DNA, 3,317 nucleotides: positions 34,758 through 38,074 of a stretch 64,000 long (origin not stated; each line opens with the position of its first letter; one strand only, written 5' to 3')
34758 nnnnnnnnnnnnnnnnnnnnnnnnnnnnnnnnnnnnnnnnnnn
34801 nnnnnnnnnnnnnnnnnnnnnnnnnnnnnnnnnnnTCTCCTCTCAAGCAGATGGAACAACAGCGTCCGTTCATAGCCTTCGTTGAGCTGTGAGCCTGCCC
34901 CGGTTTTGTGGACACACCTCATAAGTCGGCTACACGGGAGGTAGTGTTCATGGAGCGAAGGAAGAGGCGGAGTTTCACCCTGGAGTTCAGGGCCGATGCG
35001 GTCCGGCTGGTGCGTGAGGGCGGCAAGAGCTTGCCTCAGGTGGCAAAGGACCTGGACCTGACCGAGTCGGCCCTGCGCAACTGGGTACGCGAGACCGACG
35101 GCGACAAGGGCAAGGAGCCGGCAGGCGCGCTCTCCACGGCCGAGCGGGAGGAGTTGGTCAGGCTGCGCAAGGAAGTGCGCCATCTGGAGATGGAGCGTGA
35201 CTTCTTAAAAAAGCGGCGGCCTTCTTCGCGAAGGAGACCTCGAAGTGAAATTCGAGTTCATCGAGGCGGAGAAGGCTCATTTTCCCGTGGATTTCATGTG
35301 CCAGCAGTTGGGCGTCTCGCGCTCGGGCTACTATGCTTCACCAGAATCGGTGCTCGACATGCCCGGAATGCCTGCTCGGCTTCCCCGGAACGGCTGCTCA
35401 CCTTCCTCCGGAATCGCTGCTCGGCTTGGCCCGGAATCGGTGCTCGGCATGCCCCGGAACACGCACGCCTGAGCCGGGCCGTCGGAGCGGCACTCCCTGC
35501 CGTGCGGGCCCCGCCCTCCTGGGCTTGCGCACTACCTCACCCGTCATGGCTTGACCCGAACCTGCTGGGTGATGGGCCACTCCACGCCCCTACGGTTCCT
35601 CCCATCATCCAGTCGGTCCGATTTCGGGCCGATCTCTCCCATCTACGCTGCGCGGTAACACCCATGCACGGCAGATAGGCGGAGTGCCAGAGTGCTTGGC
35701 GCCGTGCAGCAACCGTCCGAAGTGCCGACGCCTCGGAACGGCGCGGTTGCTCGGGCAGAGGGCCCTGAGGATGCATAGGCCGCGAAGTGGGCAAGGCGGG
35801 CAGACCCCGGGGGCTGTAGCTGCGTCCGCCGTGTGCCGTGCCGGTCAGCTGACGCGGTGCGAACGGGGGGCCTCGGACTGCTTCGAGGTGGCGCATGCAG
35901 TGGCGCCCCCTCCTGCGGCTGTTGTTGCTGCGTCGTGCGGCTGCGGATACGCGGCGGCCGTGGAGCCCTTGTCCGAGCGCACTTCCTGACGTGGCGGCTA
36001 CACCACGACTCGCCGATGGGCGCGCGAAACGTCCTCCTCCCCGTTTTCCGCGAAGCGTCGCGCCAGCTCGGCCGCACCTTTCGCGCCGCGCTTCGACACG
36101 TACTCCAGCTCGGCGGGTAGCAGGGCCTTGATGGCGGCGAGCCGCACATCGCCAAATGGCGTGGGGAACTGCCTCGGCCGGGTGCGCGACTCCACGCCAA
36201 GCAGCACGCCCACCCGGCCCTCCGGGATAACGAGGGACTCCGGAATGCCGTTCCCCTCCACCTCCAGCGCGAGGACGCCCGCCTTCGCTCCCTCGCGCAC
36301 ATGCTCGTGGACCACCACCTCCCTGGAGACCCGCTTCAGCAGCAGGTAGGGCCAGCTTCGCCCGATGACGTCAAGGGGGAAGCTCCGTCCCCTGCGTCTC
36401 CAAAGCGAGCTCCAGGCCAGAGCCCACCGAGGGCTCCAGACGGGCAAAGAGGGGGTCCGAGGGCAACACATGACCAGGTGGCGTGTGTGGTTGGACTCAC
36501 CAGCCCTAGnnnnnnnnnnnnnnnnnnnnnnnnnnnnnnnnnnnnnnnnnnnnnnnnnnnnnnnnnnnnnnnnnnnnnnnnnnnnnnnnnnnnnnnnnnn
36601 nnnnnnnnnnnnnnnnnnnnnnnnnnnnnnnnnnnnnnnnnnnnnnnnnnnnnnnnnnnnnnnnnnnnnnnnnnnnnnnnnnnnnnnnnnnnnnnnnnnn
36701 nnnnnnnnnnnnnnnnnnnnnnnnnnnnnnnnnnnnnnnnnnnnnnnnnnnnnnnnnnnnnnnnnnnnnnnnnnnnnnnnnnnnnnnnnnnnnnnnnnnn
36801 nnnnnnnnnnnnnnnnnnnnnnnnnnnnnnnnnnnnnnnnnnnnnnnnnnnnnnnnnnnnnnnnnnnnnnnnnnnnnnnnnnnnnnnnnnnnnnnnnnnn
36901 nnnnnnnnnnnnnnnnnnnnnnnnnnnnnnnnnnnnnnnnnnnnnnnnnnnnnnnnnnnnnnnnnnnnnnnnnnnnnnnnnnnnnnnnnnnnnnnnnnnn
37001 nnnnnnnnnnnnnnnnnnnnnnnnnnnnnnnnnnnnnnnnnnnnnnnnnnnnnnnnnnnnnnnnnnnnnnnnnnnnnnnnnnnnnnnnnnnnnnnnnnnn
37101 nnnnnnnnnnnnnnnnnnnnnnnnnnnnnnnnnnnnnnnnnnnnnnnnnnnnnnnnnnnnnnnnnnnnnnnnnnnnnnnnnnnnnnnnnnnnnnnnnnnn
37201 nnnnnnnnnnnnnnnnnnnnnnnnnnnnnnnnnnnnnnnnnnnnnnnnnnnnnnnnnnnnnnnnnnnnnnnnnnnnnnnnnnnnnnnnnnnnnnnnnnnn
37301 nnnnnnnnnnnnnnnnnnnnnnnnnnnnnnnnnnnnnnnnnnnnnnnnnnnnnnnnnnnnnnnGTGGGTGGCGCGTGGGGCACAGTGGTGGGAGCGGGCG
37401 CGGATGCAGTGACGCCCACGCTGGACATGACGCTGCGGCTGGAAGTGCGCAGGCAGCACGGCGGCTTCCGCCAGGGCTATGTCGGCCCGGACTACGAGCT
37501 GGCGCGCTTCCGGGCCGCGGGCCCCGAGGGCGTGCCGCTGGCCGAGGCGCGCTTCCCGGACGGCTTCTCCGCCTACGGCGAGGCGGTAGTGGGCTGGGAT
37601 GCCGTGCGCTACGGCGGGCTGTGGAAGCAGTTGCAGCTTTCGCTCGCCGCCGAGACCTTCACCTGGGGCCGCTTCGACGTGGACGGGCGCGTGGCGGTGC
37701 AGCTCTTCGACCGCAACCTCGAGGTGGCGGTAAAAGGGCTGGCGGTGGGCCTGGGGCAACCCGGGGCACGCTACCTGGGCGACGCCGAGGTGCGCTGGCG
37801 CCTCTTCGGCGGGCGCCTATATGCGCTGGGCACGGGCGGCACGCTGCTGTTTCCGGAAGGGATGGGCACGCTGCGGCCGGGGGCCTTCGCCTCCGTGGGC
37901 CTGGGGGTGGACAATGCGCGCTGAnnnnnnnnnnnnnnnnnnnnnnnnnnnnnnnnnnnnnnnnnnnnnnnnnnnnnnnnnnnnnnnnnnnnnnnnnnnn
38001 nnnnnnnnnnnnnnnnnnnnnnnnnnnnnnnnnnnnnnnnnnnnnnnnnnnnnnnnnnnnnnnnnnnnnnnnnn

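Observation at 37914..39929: SitA-like lipoprotein toxin / immunity pair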

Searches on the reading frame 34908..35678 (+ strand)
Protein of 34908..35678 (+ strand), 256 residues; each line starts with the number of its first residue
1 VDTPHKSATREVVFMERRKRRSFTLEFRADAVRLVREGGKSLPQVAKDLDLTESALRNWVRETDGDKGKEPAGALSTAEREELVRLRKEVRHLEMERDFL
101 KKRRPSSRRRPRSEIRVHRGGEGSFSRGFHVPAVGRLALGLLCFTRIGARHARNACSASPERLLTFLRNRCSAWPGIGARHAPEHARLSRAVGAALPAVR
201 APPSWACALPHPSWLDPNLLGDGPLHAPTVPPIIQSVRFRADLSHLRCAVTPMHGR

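Call 62: search_protein_families(library=pfam, proteins=[window:34908-35678:+], max_evalue=0.001)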
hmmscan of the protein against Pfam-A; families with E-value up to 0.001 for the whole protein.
window:34908-35678:+ (256 aa): 5 families
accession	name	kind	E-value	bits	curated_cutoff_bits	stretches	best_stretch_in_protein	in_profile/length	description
PF01527.26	HTH_Tnp_1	-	2.8e-13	50.3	24.1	1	18-90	2-74/75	Transposase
PF13542.12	HTH_Tnp_ISL3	-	9.6e-06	25.4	27.4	1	18-61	7-48/51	Helix-turn-helix domain of transposase family ISL3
PF13384.12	HTH_23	-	2.2e-05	24.6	24.6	1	28-65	7-45/50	Homeodomain-like domain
PF04218.19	CENP-B_N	-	0.00038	20.5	21.2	1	17-61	1-44/53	CENP-B N-terminal DNA-binding domain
PF13551.12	HTH_29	-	0.00047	20.6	28.1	0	28-64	1-39/64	Winged helix-turn helix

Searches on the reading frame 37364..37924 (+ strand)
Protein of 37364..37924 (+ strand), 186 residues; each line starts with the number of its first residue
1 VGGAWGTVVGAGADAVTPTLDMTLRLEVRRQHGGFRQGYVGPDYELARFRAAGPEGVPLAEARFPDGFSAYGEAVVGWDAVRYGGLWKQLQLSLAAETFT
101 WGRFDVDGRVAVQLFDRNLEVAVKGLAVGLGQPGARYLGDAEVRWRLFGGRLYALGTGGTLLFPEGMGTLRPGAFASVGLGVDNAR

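Call 3: search_protein_families(library=pfam, proteins=[window:37364-37924:+], max_evalue=1)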
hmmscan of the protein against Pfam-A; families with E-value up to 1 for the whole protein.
window:37364-37924:+ (186 aa): 0 families

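Call 4: search_protein_families(library=ncbifam, proteins=[window:37364-37924:+], max_evalue=1)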
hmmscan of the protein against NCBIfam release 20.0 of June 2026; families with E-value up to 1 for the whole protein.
window:37364-37924:+ (186 aa): 0 families
